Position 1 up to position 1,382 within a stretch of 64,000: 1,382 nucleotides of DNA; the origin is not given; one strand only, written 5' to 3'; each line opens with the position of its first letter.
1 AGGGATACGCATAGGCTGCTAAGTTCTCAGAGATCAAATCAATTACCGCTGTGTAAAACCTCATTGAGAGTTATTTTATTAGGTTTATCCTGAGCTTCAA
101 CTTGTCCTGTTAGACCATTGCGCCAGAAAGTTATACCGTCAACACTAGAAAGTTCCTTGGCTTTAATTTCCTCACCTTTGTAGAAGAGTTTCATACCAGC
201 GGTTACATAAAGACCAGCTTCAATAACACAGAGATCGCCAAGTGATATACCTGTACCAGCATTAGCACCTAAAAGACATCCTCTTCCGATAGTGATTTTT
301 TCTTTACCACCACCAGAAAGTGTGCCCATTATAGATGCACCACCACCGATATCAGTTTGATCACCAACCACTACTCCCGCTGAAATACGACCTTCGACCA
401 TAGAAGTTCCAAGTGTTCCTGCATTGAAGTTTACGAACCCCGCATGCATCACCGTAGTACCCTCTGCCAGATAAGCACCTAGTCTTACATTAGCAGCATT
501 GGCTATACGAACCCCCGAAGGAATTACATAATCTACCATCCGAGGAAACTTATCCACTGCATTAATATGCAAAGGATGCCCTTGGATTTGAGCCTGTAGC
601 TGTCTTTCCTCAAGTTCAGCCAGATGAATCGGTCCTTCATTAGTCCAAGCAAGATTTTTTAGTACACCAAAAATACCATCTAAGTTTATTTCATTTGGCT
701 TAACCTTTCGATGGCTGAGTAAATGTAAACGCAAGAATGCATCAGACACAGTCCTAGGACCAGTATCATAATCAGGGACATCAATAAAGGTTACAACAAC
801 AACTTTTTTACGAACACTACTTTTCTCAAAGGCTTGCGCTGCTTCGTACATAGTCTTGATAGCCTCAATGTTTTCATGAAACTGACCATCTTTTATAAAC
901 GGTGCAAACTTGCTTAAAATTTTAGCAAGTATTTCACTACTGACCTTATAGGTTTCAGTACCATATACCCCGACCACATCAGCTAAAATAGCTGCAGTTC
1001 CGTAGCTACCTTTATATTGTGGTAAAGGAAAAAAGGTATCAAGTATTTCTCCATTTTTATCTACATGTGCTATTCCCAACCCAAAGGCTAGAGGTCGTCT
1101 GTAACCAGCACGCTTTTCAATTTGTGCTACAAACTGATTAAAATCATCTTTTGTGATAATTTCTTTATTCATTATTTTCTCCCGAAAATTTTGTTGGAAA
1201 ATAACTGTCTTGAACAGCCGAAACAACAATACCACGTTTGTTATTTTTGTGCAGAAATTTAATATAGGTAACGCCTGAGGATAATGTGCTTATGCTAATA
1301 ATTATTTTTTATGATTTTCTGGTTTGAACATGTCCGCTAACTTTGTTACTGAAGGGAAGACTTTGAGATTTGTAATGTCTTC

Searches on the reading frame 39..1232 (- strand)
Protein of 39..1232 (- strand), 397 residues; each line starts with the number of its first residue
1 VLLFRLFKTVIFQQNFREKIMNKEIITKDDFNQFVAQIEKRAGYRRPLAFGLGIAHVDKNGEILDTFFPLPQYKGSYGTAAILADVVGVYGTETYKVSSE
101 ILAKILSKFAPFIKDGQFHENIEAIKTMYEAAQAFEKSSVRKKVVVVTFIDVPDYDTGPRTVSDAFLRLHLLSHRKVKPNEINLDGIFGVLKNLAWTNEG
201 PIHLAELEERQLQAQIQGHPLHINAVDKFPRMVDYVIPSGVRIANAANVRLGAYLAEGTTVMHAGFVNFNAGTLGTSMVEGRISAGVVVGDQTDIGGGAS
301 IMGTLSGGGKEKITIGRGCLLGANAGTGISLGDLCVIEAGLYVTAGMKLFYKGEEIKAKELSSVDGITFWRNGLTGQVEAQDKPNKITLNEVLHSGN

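Call 62: search_protein_families(library=pfam, proteins=[window:39-1232:-], max_evalue=0.001)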
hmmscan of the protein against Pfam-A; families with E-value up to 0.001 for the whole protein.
window:39-1232:- (397 aa): 3 families
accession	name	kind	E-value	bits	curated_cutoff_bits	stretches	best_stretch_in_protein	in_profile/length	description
PF14790.11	THDPS_N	-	5e-23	82.2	25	1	29-189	1-167/167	Tetrahydrodipicolinate N-succinyltransferase N-terminal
PF14789.11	THDPS_M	-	1.5e-16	60.6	25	1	191-231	1-41/41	Tetrahydrodipicolinate N-succinyltransferase middle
PF14602.12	Hexapep_2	-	1.1e-13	51.1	27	1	313-345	2-34/34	Hexapeptide repeat of succinyl-transferase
